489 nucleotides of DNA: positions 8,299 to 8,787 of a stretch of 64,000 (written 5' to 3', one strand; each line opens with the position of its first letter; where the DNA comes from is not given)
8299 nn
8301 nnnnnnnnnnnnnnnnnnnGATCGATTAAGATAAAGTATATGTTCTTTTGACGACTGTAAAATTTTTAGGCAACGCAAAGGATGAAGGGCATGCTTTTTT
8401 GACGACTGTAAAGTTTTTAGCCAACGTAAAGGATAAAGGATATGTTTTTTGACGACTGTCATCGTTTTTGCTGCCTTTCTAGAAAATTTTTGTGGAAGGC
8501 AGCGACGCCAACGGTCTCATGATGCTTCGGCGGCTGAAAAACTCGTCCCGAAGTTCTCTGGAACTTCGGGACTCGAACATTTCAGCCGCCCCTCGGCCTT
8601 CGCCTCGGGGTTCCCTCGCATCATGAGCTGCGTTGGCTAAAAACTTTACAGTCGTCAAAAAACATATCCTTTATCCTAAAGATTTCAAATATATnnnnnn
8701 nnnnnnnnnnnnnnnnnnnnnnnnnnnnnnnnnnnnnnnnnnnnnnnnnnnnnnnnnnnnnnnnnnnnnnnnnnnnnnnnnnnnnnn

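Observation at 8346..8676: Composite repeat with structured GC-rich core between nth and era (MITE-like or ncRNA locus)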

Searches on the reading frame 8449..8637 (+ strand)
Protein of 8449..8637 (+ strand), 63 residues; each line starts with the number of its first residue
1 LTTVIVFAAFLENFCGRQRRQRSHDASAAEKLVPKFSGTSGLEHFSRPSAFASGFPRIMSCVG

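Call 34: list_cluster_members(proteins=[window:8449-8637:+, window:8482-8658:-, window:8492-8623:+, window:8520-8624:-, window:8319-8462:-, window:8348-8449:+, window:8329-8424:-, window:8442-8519:+])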
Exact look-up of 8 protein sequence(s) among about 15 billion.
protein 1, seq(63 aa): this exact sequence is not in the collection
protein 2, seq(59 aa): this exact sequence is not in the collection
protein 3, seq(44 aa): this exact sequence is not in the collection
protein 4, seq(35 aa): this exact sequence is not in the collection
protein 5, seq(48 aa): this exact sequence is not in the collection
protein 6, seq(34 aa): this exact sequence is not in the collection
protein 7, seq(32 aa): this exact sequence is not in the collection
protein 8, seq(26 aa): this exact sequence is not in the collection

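Call 49: search_protein_representatives(protein=window:8449-8637:+)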
Query: 63 residues. Proteins with E-value up to 0.001 (for the whole library): 1; up to 1e-10: 0; up to 1e-30: 0. The best 1 are listed.
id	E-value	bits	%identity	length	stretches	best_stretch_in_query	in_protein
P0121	3.9e-05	39.8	68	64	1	27-63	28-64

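Call 51: find_encoding_contigs(protein=P0121, flank=5000, max_places=10)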
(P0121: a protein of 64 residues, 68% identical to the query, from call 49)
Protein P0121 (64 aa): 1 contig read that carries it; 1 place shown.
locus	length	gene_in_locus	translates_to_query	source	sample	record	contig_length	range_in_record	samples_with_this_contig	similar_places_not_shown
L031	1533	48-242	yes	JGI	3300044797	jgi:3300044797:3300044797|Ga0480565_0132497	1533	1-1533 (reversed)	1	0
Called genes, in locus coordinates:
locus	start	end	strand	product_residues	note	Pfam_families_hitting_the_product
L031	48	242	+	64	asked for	-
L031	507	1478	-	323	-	PF02347:GDC-P, PF00266:Aminotran_5 (weak)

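Call 56: find_homologous_proteins(query=A3, max_evalue=10)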
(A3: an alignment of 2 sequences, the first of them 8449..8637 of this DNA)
Query A3 (2 sequences) (63 aa, profile of the alignment): 1 proteins with E <= 10 among 5 candidates.
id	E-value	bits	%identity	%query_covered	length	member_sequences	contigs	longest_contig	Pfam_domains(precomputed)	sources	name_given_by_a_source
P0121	5.8e-35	137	68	59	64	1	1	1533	-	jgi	jgi:hypothetical protein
